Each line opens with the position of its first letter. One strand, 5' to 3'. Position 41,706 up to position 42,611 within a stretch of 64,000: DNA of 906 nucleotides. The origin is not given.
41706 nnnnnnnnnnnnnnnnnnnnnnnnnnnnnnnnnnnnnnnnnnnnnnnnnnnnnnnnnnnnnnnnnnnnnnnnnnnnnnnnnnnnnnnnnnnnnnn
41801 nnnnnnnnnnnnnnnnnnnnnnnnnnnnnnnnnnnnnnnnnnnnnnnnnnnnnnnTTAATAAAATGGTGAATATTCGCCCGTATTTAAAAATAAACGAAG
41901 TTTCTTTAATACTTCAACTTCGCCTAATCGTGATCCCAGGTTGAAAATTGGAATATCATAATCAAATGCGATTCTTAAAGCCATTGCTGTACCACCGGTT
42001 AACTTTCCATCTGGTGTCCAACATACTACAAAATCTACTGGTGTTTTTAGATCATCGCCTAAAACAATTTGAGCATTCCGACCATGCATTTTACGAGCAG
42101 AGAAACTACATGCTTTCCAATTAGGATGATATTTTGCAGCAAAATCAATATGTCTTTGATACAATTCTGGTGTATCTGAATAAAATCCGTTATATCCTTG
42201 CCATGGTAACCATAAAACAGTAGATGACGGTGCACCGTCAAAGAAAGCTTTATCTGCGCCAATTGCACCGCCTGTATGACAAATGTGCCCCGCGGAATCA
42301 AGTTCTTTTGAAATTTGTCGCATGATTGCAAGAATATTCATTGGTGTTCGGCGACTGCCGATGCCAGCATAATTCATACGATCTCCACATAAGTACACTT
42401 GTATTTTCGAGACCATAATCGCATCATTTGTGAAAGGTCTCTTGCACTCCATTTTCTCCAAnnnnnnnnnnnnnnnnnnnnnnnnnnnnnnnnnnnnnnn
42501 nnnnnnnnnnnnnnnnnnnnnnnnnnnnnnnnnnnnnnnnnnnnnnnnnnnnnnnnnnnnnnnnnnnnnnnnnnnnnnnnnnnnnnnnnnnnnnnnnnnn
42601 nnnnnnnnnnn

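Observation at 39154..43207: Candidate ADP-ribose/nucleotide-centred module (macro + SLOG/DprA-like + P-loop NTPase, flanking two YPxGG/LWxN-family paralogs) in place of T4 modA/modB/srd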

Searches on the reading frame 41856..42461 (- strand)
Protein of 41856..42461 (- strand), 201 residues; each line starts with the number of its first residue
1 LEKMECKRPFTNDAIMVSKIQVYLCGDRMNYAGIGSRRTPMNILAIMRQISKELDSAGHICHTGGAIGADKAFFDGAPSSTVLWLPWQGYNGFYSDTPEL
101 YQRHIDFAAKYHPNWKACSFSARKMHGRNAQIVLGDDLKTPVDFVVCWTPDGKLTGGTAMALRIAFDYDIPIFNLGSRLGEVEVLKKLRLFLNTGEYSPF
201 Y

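Call 3: search_protein_families(library=pfam, proteins=[window:41856-42461:-], max_evalue=0.1)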
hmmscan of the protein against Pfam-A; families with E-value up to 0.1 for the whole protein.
window:41856-42461:- (201 aa): 1 family
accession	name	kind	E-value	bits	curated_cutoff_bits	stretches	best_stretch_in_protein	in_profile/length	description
PF02481.21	DNA_processg_A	-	0.0042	16.7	29.6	1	30-77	46-93/212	DNA recombination-mediator protein A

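Call 4: search_protein_families(library=phrogs, proteins=[window:41856-42461:-], max_evalue=0.01)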
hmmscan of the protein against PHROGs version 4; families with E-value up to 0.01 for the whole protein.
window:41856-42461:- (201 aa): 1 family
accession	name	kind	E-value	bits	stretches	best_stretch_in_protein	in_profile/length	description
phrog_768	-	DNA, RNA and nucleotide metabolism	3.1e-54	184.4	1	28-184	3-175/191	DprA-like DNA recombination-mediator protein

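Call 11: search_dna_similar(query=window:41856-42380:-, collection=phages, mode=protein, max_rows=60, rows=spread)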
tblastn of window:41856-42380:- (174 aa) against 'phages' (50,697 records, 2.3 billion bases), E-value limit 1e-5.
Records with a match: 1452; places in all: 1452; records where one place covers at least 80% of the query: 1336.
Best place of each record, by identity: >=99% 3; 60-80% 54; <60% 1395.
By first word of the organism name: Klebsiella 313; Pseudomonas 235; Escherichia 183; Aeromonas 97; Acinetobacter 74; Vibrio 73; Enterobacter 55; Salmonella 52; Erwinia 41; Cronobacter 36; and 49 more.
By host as written in the record: - 115; Klebsiella pneumoniae 106; Pseudomonas aeruginosa 74; Escherichia coli 57; Vibrio harveyi BAA-1116 34; Pseudomonas aeruginosa PAO1 30; Aeromonas salmonicida 26; Aeromonas hydrophila 26; and 428 more.
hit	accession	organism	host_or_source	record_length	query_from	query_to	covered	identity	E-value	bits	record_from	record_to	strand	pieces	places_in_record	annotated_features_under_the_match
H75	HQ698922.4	Acinetobacter phage ZZ1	Acinetobacter baumannii (clinical ...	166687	1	174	100%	100.0%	7e-116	366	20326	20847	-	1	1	hypothetical protein (x2)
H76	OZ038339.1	Acinetobacter phage vB_AbaM_Konradin-v2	-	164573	2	173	99%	78.0%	1e-88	288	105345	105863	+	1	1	DprA-like DNA recombination-mediator protein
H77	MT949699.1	Acinetobacter phage Maestro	Acinetobacter baumannii strain TP1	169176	2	166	95%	72.1%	9e-83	271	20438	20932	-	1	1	hypothetical protein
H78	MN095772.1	Stenotrophomonas phage Moby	Stenotrophomonas maltophilia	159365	4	167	94%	43.9%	6e-36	137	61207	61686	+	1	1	hypothetical protein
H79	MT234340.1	Agrobacterium phage OLIVR3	Rhizogenic Agrobacterium biovar 1 ...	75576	3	162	92%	42.6%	1e-33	130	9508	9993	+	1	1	hypothetical protein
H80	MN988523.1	Rhizobium phage RHph_TM2_3B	Rhizobium phaseoli T2_3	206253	4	167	94%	38.1%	8e-23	100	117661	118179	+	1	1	DNA recombination-mediator protein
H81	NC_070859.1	Dinoroseobacter phage vB_DshP-R7L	Dinoroseobacter shibae DFL12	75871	4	148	83%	41.9%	1e-29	119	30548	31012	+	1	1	hypothetical protein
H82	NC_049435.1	Ruegeria phage vB_RpoP-V12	Ruegeria pomeroyi DSS-3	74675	4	148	83%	39.7%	3e-29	118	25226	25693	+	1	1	DprA-like DNA recombination-mediator protein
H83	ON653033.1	Pseudomonas phage PH826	Pseudomonas aeruginosa PA003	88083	4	162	91%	35.1%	3e-22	98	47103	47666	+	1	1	hypothetical protein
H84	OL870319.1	Klebsiella phage UTI-K4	Klebsiella pneumoniae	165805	2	174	99%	31.9%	1e-16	82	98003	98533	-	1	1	hypothetical protein | RNA ligase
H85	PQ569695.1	Klebsiella phage vB_Kpl_K65_evo2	Raoultella planticola K59 (synonym: ...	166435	2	172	98%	32.3%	3e-16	81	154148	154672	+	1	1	DprA-like DNA recombination-mediator protein | RNA ligase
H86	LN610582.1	Pseudomonas phage vB_PaeM_PAO1_Ab06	Pseudomonas aeruginosa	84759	4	162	91%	34.6%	2e-21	96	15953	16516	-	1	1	none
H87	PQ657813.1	Klebsiella phage Roth66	Klebsiella sp. NCTC 13438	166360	2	174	99%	31.4%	1e-15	79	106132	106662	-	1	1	YspA SLOG family protein | RNA ligase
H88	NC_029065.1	Pseudomonas phage VCM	-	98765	4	148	83%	37.4%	4e-24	103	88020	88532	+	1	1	DprA-like DNA recombination-mediator protein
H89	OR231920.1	Klebsiella phage pzk-kv6-1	Klebsiella variicola kv6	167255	2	172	98%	31.7%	1e-15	79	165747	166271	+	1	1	hypothetical protein (x2)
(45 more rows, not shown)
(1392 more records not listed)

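Call 19: search_solved_structures(query=window:41856-42380:-, max_evalue=1, show_alignments=2)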
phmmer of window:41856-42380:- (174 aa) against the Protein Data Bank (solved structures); distinct sequences matched with E-value up to 1: 5.
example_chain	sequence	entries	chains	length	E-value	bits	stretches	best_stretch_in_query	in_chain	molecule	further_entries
5mll_A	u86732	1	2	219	0.054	16.2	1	5-157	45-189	DNA processing chain A (DprA)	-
4ljr_A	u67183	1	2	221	0.055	16.1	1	5-157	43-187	DNA processing chain A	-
4ljk_A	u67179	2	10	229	0.062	16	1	5-157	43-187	DNA processing chain A (DprA)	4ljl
9etk_A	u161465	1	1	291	0.15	14.7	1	42-109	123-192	Metal-dependent phosphoesterases (PHP family)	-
7o9f_A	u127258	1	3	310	0.57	12.8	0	117-158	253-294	Signal recognition particle protein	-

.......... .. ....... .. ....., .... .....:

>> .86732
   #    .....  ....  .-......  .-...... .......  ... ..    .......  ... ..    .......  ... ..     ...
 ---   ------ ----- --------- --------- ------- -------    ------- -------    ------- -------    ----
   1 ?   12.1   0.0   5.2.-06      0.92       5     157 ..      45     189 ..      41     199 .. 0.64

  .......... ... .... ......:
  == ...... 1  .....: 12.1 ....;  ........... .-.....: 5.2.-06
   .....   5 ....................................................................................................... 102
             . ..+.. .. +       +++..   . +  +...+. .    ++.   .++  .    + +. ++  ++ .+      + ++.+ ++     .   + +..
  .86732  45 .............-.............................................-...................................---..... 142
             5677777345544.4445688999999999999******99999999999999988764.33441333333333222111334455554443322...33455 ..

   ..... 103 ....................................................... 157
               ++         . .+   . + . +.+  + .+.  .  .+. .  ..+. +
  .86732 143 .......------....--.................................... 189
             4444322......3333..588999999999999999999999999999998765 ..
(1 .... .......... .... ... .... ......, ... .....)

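Call 26: find_homologous_proteins(query=window:41856-42380:-, max_evalue=0.00001)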
Query window:41856-42380:- (174 aa): 593 proteins with E <= 0.00001 among 629 candidates; the best 120 are listed.
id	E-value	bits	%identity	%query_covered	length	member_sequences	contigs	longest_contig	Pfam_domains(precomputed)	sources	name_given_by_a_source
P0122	1.7e-115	401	99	99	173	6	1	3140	-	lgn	-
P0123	1.5e-89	316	80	95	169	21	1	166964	-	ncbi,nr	ncbi:hypothetical protein ABNavy4_041 [Acinetobacter phage AB-Navy4]|nr:hypothetical protein ABNavy4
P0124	1.5e-83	297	72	95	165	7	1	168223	-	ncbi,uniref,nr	ncbi:hypothetical protein [Acinetobacter phage AbTZA1]|uniref:DNA recombination-mediator protein A n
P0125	1.2e-71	258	65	95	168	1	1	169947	-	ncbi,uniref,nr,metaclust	ncbi:DprA-like DNA recombination-mediator protein [Acinetobacter phage Acj9]|uniref:DNA recombinatio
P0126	4.9e-69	249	62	95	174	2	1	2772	-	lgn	-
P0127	3.6e-68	247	64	97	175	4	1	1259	-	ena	-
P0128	6.5e-61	223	60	95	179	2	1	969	-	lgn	-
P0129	6.8e-61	223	60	94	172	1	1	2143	-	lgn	-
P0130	1.3e-60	222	60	95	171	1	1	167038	-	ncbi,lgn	-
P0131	5.6e-60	220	58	95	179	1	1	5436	-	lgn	-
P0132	2.6e-59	218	57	97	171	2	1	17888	-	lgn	-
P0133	3.5e-59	217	61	92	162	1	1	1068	-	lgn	-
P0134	5.9e-52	194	54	93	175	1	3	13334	-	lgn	-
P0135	2.8e-51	192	54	94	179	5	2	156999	-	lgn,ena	-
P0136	1.2e-45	173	53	85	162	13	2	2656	-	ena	-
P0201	2.9e-34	136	44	93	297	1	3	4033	-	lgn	-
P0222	1.8e-33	133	44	84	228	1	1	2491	-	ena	-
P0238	8.6e-33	131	46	85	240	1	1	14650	-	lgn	-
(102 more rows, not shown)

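Call 28: search_solved_structures(query=A2, max_evalue=0.01, show_alignments=1)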
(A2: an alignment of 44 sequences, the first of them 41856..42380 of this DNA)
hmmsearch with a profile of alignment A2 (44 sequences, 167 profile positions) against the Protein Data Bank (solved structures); distinct sequences matched with E-value up to 0.01: 1.
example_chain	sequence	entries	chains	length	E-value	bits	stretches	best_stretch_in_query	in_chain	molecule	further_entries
8a3k_UNK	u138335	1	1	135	0.0057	19.5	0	14-43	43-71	sc-apCC-4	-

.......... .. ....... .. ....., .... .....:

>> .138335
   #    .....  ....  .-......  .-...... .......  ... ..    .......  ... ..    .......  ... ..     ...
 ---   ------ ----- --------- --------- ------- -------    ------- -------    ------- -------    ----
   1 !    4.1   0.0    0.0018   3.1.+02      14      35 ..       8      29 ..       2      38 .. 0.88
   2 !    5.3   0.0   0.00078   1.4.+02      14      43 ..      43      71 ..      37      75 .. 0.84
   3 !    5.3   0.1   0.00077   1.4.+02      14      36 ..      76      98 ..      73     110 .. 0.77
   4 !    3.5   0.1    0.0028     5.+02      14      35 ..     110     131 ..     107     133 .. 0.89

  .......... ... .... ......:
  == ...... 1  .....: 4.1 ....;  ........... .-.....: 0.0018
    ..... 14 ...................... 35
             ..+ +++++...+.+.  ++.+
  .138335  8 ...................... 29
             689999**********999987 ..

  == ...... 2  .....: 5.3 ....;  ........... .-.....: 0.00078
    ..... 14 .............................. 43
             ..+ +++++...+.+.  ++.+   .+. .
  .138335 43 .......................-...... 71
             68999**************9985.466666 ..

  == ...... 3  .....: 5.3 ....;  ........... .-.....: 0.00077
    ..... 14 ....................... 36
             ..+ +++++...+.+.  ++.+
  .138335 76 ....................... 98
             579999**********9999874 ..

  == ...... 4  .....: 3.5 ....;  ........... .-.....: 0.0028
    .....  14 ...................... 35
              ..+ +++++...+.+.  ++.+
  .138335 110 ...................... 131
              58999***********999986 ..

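Call 30: search_protein_families(library=pfam, alignment_id=A2, max_evalue=0.01)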
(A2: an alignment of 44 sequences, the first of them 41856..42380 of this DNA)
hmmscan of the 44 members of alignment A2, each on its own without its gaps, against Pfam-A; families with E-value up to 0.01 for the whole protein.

A. member 1, window:41856-42380:- (174 aa): 1 family
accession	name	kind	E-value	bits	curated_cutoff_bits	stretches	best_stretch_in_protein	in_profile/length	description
PF02481.21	DNA_processg_A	-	0.0057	16.3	29.6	0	5-50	48-93/212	DNA recombination-mediator protein A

B. families by the number of members that match (of 44 scanned): 3 families
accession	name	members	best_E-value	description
PF02481.21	DNA_processg_A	30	1.2e-05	DNA recombination-mediator protein A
PF18306.6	LDcluster4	2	0.00035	SLOG cluster4 family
PF21817.3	CapR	1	0.0028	CapR homology domain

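Call 35: find_related_loci(query=A2, collection=viral_contigs, flank=10000)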
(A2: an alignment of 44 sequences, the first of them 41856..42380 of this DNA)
Query A2 (174 aa) in viral_contigs; peptide patterns used: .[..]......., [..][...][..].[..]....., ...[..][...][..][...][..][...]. (x = any residue, [..] = any of these).
599 stretches matched a pattern (row limit reached: there are more); 511 encode a relative of the query (tblastn E <= 1e-3); the best 80 are kept; 80 distinct loci.
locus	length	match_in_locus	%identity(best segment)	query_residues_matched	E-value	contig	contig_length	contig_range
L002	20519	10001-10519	79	2-173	2e-92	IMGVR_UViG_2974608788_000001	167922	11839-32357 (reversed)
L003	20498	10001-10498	65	2-167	7e-76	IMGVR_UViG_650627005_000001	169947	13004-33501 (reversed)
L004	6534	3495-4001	49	4-169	5e-47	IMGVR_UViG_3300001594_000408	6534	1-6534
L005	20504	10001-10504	48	2-164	2e-44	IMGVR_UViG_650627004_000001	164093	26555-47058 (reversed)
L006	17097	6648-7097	51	4-148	9e-44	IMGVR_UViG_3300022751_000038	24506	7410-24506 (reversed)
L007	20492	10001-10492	44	4-169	7e-44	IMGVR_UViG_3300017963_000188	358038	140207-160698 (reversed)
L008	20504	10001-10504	48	4-166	6e-43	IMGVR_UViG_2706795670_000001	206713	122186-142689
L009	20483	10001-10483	47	1-158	1e-42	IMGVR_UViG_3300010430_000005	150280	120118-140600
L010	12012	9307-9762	46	1-148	3e-42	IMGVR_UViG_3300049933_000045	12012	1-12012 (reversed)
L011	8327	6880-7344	48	4-156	1e-41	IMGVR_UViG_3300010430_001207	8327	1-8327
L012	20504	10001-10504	46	4-161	2e-41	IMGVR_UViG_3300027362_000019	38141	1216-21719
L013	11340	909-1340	49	4-149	5e-41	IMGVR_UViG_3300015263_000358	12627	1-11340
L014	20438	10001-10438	46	2-148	8e-41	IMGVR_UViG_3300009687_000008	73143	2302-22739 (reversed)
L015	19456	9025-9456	49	4-149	5e-41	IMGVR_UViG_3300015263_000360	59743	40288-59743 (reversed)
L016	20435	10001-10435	45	4-148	4e-41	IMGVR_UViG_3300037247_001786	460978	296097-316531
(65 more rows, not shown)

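Call 39: search_dna_similar(query=window:41856-42380:-, collection=phages, mode=protein, max_rows=60, rows=best)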
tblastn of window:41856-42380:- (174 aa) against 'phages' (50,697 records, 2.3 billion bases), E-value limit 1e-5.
Records with a match: 1452; places in all: 1452; records where one place covers at least 80% of the query: 1336.
Best place of each record, by identity: >=99% 3; 60-80% 54; <60% 1395.
By first word of the organism name: Klebsiella 313; Pseudomonas 235; Escherichia 183; Aeromonas 97; Acinetobacter 74; Vibrio 73; Enterobacter 55; Salmonella 52; Erwinia 41; Cronobacter 36; and 49 more.
By host as written in the record: - 115; Klebsiella pneumoniae 106; Pseudomonas aeruginosa 74; Escherichia coli 57; Vibrio harveyi BAA-1116 34; Pseudomonas aeruginosa PAO1 30; Aeromonas salmonicida 26; Aeromonas hydrophila 26; and 428 more.
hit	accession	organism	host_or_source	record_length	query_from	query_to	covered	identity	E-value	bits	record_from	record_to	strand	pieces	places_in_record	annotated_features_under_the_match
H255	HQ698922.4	Acinetobacter phage ZZ1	Acinetobacter baumannii (clinical ...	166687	1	174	100%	100.0%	7e-116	366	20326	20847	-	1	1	hypothetical protein (x2)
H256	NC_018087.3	Acinetobacter phage ZZ1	Acinetobacter baumannii (clinical ...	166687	1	174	100%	100.0%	7e-116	366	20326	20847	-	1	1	DprA-like DNA recombination-mediator protein | hypothetical protein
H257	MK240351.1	Acinetobacter phage Henu6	Acinetobacter baumannii ATCC19606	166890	1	174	100%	100.0%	7e-116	366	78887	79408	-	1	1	hypothetical protein (x2)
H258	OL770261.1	Acinetobacter phage AB-Navy97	Acinetobacter baumannii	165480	2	173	99%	78.6%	3e-90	292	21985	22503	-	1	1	hypothetical protein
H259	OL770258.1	Acinetobacter phage AB-Navy1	Acinetobacter baumannii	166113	2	173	99%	78.6%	7e-90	291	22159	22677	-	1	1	hypothetical protein | terminator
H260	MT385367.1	Acinetobacter phage Abraxas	Acinetobacter baumannii strain ...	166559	2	173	99%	78.6%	2e-89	290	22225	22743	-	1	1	DNA recombination-mediator protein A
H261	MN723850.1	Acinetobacter phage vB_AbaM_Apostate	Acinetobacter baumannii strain KZ1100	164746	2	173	99%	78.6%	3e-89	290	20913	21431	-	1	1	DNA recombination-mediator protein A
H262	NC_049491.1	Acinetobacter phage vB_AbaM_Apostate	Acinetobacter baumannii strain KZ1100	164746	2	173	99%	78.6%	3e-89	290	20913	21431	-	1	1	DprA-like DNA recombination-mediator protein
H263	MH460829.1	Acinetobacter phage vB_ApiM_fHyAci03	Acinetobacter pittii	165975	2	173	99%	78.6%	3e-89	290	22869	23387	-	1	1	hypothetical protein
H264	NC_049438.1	Acinetobacter phage vB_ApiM_fHyAci03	Acinetobacter pittii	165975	2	173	99%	78.6%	3e-89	290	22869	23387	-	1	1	DprA-like DNA recombination-mediator protein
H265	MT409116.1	Acinetobacter phage Octan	Acinetobacter baumannii strain RES-241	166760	2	173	99%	78.6%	3e-89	290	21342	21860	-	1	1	DNA recombination-mediator protein A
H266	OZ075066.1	Acinetobacter phage vB_AbaM_AB-Navy-v2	-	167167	2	173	99%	78.6%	3e-89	290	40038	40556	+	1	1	DprA-like DNA recombination-mediator protein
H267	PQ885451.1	Acinetobacter phage phi1_092060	Acinetobacter baumannii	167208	2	173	99%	78.6%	3e-89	290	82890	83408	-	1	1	DprA-like DNA recombination-mediator protein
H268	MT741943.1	Acinetobacter phage Meroveus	Acinetobacter baumannii strain RES-241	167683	2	173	99%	78.6%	3e-89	290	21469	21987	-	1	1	DNA recombination-mediator protein A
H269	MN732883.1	Acinetobacter phage vB_AbaM_Kimel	Acinetobacter baumannii strain RES-3023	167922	2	173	99%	78.6%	3e-89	290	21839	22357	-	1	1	DNA recombination-mediator protein A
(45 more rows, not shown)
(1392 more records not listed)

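Call 42: predict_structure(alignment_id=A2)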
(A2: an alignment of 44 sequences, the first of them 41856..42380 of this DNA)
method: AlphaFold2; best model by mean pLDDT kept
length: 174 residues; sequences in the alignment: 44
mean_pLDDT: 96.6   pTM: 0.92
mean pLDDT of the five models: 96.6, 96.5, 96.5, 96.3, 96.2
residues with pLDDT >= 90: 167; 70-90: 6; 50-70: 1; < 50: 0
segments of 3 or more residues with pLDDT < 50: none
pLDDT, mean of each block of 10 residues (from residue 1): 96 98 98 97 98 98 97 98 96 97 98 98 93 97 98 96 96 78
secondary structure, 60 per line:
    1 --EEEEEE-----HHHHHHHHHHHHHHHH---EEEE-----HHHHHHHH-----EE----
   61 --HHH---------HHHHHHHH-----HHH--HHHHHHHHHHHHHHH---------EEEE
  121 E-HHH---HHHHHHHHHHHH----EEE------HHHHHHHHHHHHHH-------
elements in order: E3-8 H14-29 E33-36 H42-49 H75-82 H93-107 E117-121 H129-140 E145-147 H154-167

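Call 54: search_protein_families(library=padloc, proteins=[window:41856-42380:-], max_evalue=0.1)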
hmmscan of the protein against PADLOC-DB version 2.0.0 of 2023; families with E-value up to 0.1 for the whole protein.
window:41856-42380:- (174 aa): 2 families
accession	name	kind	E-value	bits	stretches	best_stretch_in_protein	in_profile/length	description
PDLC03961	ShosA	-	0.047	11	0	126-149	236-259/303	-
PDLC03927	PsyrA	-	0.085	10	0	5-50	135-180/398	-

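Call 55: search_protein_families(library=ncbifam, proteins=[window:41856-42380:-], max_evalue=0.1)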
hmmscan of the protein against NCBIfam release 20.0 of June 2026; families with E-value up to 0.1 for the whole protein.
window:41856-42380:- (174 aa): 0 families

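Call 56: search_protein_families(library=pfam, proteins=[P0201, P0238, P0222], max_evalue=0.01)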
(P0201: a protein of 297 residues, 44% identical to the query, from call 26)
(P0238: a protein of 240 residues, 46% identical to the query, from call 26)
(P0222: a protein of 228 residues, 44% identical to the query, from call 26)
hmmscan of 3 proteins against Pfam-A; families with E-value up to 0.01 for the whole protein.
P0201 (297 aa): 1 family
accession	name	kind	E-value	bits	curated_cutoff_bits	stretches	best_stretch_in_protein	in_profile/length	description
PF02481.21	DNA_processg_A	-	0.0002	21.1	29.6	1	125-174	43-92/212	DNA recombination-mediator protein A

P0238 (240 aa): 1 family
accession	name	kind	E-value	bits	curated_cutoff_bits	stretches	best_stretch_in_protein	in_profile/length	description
PF02481.21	DNA_processg_A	-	0.0018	17.9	29.6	1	74-125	45-96/212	DNA recombination-mediator protein A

P0222 (228 aa): 0 families
